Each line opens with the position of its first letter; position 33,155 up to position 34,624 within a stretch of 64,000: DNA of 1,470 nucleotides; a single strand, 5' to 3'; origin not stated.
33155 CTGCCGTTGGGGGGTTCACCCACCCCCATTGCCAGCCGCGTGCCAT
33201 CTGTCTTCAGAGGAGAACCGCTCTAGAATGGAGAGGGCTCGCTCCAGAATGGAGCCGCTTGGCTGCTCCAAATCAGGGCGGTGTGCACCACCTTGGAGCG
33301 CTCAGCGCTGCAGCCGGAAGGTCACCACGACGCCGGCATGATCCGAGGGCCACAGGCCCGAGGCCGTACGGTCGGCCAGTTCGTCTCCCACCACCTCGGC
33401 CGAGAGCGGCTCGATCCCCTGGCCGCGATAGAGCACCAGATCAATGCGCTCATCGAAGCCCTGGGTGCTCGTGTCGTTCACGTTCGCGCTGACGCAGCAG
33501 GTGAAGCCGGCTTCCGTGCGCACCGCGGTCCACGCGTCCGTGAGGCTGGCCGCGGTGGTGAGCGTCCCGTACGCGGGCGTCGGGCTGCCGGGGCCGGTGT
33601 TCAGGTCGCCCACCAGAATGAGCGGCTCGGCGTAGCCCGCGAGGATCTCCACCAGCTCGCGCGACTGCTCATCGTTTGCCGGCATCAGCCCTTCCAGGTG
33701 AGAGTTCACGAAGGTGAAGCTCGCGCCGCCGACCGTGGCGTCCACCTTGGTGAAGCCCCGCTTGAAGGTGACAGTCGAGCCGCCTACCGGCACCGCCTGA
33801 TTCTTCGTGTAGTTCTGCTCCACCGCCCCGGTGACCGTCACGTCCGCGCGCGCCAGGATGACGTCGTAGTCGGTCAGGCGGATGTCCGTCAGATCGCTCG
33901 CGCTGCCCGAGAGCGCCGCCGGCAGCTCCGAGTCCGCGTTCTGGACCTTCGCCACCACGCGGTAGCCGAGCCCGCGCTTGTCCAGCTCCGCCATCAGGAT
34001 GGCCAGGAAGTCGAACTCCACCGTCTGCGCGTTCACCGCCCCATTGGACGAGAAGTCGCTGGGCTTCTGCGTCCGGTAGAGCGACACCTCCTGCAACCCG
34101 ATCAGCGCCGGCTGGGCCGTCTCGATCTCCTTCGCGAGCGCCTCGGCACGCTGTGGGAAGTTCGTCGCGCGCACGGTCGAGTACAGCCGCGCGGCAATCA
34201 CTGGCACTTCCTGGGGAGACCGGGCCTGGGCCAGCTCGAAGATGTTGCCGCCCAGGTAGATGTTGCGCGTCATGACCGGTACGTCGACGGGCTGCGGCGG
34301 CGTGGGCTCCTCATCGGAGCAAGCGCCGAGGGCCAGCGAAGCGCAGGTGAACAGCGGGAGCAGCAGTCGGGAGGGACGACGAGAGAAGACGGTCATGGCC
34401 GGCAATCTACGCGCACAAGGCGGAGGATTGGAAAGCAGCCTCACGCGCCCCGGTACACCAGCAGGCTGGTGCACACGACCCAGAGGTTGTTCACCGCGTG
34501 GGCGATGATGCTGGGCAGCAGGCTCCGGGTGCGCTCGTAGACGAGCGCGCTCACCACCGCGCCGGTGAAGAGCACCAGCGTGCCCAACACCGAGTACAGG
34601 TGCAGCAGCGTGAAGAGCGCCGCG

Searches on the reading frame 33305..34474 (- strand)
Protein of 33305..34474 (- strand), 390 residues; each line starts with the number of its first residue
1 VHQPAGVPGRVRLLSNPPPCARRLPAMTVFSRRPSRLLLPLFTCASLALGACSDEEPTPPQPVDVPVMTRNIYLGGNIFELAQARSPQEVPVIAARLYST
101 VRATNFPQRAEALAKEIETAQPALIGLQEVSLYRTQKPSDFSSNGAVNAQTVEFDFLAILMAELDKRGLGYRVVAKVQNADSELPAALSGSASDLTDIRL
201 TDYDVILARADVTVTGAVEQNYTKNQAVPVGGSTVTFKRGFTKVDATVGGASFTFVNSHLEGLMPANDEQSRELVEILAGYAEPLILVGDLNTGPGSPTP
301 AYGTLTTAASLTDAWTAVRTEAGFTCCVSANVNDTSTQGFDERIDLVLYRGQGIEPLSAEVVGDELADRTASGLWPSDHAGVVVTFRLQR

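Call 51: search_protein_families(library=pfam, proteins=[window:33305-34474:-], max_evalue=0.00001)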
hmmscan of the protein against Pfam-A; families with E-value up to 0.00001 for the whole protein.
window:33305-34474:- (390 aa): 1 family
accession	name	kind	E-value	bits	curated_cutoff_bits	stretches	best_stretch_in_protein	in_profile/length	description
PF03372.29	Exo_endo_phos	-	8.8e-13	48.9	24.5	1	103-379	12-225/225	Endonuclease/Exonuclease/phosphatase family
